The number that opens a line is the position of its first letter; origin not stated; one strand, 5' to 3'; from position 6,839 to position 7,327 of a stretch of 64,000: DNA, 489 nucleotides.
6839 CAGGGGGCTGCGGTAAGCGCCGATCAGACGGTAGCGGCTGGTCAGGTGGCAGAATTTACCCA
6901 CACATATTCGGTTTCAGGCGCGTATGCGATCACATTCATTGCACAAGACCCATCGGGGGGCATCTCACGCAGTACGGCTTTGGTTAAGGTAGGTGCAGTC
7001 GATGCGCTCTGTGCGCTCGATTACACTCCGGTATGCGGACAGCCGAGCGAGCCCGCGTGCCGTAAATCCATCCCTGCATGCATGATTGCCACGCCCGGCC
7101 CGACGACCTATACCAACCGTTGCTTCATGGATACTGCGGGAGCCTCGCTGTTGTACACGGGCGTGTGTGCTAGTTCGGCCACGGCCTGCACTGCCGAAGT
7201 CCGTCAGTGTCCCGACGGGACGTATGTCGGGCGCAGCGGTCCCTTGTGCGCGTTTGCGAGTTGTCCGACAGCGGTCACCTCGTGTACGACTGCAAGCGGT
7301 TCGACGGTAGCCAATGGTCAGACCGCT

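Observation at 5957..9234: Tandem paralogous secreted proteins combining PG-binding-like, PKD-like and multiple Kazal-like (protease-inhibitor-type) Cys modules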

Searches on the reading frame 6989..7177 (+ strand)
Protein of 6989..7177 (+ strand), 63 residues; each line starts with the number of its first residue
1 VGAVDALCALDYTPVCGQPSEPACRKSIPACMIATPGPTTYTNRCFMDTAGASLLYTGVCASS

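Call 6: search_solved_structures(query=window:6989-7177:+, max_evalue=10, show_alignments=3)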
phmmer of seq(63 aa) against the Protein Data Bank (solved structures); distinct sequences matched with E-value up to 10: 4.
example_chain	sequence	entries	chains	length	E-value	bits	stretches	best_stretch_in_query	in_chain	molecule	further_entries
2m5x_A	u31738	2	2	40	0.0074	20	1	39-60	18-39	Silk protease inhibitor 2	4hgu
6maa_A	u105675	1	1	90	0.15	15.9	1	11-53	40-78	WAP, Kazal, immunoglobulin, Kunitz and NTR domain-containing protein 2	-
2c4i_A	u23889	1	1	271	0.99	13.3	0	38-57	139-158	AVIDIN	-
3qtl_D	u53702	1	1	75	2.7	11.9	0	40-52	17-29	Kazal-type serine protease inhibitor SPI-1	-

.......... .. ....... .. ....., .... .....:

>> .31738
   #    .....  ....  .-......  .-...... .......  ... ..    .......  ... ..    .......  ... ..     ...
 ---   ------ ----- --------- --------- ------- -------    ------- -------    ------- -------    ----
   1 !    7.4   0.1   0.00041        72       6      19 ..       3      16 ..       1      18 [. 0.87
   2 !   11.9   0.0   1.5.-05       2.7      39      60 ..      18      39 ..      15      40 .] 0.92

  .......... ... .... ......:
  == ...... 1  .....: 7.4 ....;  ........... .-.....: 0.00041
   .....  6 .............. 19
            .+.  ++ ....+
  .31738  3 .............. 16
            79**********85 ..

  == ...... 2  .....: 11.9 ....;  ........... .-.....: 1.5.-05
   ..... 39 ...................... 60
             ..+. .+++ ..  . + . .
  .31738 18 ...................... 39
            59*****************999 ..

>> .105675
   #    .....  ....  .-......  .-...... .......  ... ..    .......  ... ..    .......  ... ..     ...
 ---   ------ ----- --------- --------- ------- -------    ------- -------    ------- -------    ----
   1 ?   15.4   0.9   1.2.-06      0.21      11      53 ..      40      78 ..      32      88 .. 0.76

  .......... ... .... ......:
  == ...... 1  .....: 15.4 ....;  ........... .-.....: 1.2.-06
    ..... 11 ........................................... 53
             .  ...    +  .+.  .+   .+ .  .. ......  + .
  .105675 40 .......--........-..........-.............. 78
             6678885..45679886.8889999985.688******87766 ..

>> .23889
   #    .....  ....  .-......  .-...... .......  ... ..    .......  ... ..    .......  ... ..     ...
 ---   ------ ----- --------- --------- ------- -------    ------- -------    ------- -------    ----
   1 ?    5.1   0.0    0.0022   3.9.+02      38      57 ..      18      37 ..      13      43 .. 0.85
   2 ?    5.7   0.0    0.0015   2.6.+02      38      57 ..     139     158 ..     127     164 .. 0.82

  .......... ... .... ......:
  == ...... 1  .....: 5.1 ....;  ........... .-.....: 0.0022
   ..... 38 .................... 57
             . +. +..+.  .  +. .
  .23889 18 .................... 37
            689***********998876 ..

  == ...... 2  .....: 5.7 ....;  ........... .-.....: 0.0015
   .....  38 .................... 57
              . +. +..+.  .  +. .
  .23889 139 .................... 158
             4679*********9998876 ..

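Call 77: search_protein_families(library=pfam, proteins=[window:6998-7171:+], max_evalue=1)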
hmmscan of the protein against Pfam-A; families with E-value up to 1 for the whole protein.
seq(58 aa): 1 family
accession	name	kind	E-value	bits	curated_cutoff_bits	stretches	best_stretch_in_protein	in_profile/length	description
PF00050.26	Kazal_1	-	0.2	12.1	21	0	4-15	8-19/49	Kazal-type serine protease inhibitor domain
